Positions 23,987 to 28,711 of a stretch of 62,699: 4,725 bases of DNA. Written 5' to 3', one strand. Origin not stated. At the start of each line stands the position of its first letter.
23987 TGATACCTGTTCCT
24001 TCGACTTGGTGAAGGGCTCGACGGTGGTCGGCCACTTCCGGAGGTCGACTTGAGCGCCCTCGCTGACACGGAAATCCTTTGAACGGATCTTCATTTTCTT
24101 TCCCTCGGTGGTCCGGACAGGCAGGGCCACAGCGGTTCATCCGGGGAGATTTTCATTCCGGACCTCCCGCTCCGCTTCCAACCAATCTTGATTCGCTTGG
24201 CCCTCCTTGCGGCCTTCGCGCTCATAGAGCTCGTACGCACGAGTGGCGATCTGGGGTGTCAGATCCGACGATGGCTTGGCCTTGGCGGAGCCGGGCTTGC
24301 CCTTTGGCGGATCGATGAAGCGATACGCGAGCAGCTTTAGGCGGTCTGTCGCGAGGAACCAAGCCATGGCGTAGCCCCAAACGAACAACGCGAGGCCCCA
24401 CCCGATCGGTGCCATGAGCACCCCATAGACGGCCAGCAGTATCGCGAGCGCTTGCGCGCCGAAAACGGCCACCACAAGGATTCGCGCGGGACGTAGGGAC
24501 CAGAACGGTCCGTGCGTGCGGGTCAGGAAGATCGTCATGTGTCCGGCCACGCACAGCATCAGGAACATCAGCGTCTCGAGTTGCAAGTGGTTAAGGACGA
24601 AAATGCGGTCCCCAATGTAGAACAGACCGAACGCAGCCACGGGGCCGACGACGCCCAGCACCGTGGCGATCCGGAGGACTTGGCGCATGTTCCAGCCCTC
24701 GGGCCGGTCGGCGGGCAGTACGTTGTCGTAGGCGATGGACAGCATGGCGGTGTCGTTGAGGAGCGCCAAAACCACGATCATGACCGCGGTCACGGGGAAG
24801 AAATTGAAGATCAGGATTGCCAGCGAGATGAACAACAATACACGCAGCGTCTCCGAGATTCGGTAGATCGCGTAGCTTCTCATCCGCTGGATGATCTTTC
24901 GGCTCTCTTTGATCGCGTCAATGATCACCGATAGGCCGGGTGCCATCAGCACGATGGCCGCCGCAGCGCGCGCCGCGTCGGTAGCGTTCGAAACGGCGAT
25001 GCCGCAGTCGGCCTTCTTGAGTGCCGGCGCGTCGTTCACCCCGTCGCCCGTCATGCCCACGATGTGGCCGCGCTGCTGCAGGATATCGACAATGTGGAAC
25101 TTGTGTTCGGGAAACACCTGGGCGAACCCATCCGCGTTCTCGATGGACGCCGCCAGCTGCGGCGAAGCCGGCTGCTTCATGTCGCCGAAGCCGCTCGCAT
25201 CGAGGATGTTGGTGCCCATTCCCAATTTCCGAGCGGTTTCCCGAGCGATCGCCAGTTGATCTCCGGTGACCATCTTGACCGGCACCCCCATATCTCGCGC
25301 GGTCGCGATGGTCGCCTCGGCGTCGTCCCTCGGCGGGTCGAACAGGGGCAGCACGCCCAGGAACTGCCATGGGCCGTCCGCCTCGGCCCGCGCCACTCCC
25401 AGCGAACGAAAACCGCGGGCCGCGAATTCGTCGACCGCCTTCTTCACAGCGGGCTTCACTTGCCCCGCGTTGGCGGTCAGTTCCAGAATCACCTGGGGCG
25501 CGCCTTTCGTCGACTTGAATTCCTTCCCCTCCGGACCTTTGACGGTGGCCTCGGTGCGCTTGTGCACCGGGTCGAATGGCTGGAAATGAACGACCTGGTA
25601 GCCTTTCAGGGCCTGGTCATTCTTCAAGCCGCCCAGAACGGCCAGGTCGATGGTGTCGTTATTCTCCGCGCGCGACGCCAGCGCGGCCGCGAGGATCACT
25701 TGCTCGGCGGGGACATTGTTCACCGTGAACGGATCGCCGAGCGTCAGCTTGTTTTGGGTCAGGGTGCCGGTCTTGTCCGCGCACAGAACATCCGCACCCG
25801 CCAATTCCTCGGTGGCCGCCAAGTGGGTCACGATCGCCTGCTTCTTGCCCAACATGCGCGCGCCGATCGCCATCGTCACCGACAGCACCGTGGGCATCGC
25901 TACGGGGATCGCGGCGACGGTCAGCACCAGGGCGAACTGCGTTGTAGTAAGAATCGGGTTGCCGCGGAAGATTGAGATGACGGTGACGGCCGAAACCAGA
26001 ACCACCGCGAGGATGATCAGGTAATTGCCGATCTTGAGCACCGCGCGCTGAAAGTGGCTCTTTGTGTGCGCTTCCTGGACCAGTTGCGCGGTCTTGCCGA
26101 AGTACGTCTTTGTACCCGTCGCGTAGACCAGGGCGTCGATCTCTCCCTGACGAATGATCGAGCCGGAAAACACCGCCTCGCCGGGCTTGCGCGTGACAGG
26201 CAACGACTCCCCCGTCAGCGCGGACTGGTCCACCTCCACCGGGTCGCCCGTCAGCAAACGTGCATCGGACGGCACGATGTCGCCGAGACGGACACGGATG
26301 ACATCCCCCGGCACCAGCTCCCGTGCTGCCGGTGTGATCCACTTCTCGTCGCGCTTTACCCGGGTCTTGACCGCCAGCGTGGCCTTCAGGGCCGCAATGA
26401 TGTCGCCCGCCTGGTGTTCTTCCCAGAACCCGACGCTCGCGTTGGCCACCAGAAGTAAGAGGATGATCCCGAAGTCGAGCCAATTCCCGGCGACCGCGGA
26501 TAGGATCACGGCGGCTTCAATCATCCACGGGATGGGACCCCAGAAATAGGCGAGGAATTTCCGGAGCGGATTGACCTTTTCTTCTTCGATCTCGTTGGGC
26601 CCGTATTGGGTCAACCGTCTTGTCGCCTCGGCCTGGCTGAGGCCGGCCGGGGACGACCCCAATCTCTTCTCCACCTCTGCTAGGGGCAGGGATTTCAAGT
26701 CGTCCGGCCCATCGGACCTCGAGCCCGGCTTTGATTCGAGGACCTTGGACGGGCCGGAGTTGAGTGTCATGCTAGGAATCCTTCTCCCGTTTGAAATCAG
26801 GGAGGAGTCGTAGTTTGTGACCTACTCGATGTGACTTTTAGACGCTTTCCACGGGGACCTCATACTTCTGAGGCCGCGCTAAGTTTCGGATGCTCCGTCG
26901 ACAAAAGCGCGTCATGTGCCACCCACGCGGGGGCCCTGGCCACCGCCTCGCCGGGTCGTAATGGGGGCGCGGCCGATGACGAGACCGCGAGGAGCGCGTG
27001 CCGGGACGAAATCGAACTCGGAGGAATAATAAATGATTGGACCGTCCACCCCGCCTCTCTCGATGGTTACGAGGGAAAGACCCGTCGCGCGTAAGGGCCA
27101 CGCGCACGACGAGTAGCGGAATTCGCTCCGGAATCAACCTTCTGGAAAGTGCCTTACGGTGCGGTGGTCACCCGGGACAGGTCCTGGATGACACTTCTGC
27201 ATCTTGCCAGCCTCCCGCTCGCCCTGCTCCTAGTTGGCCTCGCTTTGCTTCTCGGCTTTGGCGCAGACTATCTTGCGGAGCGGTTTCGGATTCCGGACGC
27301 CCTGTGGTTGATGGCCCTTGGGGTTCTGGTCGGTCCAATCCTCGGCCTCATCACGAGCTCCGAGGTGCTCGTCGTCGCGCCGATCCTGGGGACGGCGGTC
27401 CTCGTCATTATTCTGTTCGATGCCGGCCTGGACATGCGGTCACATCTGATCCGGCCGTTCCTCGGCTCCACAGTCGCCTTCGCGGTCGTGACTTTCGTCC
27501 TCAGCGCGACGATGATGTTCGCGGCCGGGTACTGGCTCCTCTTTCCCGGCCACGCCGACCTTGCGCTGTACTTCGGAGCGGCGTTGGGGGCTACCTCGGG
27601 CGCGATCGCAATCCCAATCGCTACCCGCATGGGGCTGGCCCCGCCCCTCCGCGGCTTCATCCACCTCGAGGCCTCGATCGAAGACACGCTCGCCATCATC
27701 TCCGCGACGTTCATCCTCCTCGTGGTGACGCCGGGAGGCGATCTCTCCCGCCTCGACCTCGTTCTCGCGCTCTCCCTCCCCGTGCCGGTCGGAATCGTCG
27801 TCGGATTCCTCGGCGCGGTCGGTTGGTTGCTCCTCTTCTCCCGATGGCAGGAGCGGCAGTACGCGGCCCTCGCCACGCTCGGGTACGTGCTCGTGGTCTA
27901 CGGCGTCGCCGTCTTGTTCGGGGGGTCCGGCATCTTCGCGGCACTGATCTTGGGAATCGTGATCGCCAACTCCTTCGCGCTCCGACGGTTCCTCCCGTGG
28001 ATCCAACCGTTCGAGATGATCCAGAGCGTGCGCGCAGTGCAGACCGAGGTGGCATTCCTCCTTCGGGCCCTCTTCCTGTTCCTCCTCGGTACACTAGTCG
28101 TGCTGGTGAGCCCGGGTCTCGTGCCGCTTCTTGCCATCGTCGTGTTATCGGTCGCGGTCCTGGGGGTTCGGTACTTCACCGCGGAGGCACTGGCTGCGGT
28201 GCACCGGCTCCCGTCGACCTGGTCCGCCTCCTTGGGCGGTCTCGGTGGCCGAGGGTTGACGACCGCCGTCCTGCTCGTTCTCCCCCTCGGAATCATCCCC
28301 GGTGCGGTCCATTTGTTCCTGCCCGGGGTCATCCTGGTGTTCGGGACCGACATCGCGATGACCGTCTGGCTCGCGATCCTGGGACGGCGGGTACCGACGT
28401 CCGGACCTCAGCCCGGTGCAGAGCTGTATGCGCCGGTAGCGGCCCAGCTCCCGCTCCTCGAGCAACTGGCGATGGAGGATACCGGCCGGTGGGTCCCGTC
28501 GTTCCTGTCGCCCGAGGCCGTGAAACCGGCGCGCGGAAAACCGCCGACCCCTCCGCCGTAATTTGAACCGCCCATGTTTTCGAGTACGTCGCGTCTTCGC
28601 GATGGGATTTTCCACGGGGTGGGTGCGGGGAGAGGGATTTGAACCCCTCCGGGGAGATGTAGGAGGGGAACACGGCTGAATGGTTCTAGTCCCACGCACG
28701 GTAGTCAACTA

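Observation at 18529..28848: Four same-strand copies of an unassigned ~50-nt GC-clamped hairpin motif, found only in intergenic DNA of the island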

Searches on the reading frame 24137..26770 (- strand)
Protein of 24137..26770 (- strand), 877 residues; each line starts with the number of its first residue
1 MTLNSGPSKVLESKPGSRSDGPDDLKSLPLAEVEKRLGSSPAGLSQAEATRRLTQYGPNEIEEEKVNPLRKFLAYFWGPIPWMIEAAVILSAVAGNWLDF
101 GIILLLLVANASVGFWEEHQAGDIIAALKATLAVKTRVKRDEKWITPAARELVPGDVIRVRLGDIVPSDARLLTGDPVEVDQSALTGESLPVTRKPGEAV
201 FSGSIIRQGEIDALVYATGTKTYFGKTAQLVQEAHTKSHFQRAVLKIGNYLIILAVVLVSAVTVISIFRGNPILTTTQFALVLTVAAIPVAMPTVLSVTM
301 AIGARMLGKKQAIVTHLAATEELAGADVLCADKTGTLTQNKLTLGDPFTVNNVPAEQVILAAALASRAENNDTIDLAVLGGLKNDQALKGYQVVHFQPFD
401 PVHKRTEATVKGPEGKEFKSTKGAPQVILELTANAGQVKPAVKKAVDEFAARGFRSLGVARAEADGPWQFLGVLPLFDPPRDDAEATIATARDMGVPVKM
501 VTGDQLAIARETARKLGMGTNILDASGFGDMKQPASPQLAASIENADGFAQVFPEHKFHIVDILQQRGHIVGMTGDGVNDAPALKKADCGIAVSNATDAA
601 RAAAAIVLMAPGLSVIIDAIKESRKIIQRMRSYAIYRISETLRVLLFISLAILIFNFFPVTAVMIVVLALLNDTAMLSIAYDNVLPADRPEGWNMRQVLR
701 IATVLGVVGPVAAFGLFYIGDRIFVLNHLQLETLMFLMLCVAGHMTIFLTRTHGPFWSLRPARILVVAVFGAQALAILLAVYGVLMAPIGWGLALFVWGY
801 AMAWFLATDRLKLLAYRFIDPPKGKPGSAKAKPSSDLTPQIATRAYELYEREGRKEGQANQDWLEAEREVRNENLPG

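Call 10: search_protein_families(library=pfam, proteins=[window:24137-26770:-], max_evalue=0.01)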
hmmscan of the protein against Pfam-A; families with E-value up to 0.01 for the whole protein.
window:24137-26770:- (877 aa): 5 families
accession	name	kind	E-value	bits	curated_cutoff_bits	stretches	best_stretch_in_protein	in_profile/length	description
PF00122.25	E1-E2_ATPase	-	1.6e-49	168.3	28.1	1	133-310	4-181/181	E1-E2 ATPase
PF00690.31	Cation_ATPase_N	-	1.5e-16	60.2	20.4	1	27-91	3-69/69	Cation transporter/ATPase, N-terminus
PF00702.32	Hydrolase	-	4.2e-15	57.1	26.4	1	328-588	3-191/191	haloacid dehalogenase-like hydrolase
PF11154.13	DUF2934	-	1.5e-12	47.3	22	1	838-871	3-36/37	Protein of unknown function (DUF2934)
PF08282.18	Hydrolase_3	-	0.00048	20.4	20.9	1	575-607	210-242/255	haloacid dehalogenase-like hydrolase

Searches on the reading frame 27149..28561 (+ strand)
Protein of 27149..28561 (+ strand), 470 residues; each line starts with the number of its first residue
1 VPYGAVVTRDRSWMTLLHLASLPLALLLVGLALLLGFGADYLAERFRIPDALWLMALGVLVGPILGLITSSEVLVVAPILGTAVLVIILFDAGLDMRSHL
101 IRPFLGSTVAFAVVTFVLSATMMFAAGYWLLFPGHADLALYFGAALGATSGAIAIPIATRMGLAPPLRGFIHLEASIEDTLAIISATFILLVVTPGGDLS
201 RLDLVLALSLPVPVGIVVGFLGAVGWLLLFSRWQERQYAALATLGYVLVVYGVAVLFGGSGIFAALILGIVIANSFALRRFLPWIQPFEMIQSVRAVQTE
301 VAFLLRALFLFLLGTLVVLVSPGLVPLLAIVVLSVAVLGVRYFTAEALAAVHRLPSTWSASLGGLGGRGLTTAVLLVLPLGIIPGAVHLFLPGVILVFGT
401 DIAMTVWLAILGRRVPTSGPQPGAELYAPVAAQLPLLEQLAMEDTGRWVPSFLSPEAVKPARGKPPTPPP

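Call 10: search_protein_families(library=pfam, proteins=[window:27149-28561:+], max_evalue=0.01)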
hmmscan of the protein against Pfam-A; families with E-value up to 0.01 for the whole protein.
window:27149-28561:+ (470 aa): 1 family
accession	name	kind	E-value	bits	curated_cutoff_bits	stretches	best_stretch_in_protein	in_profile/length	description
PF00999.27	Na_H_Exchanger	-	3.4e-22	79.3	26.2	1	33-381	5-342/375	Sodium/hydrogen exchanger, transmembrane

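Call 55: find_encoding_contigs(protein=window:27149-28561:+, flank=10000, max_places=6)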
Protein window:27149-28561:+ (470 aa): no gene with exactly this product is on record in the collection.
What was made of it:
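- Tried and rejected: A first look-up with the GTG start failed (call 55).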

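Call 57: find_encoding_contigs(protein=window:27188-28561:+, flank=10000, max_places=6)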
Protein window:27188-28561:+ (457 aa): 5 contigs read that carry it; 3 places shown.
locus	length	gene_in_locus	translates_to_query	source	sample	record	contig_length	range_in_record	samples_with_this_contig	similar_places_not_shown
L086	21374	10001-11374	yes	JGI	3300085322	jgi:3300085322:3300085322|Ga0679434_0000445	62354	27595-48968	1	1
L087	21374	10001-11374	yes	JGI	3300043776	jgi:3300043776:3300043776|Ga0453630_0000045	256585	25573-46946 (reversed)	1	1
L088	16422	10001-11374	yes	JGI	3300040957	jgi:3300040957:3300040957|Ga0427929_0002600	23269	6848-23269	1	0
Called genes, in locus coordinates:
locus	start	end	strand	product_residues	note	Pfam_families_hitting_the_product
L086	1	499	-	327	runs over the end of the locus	-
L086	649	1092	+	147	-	PF09851:SHOCT (weak)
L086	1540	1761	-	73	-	-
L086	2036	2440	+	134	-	-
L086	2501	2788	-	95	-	PF26119:DUF8036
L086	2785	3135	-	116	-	PF01022:HTH_5, PF12840:HTH_20 (weak)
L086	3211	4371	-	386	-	PF10282:Lactonase (faint)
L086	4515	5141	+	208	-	PF01169:GDT1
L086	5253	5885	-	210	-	PF07790:Pilin_N (weak)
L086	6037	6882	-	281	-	PF03976:PPK2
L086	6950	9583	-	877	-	PF00690:Cation_ATPase_N, PF00122:E1-E2_ATPase, PF00702:Hydrolase, PF11154:DUF2934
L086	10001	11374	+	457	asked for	PF00999:Na_H_Exchanger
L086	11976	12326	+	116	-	PF01918:Alba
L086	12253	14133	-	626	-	PF07758:DUF1614, PF06271:RDD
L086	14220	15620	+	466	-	PF00206:Lyase_1, PF10415:FumaraseC_C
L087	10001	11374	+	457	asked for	PF00999:Na_H_Exchanger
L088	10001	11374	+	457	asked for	PF00999:Na_H_Exchanger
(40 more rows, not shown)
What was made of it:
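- Checked: All four are intergenic by independent JGI gene calls on identical contigs (call 57):
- Tried and rejected: Three metagenomes carry the identical arrangement (call 57).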
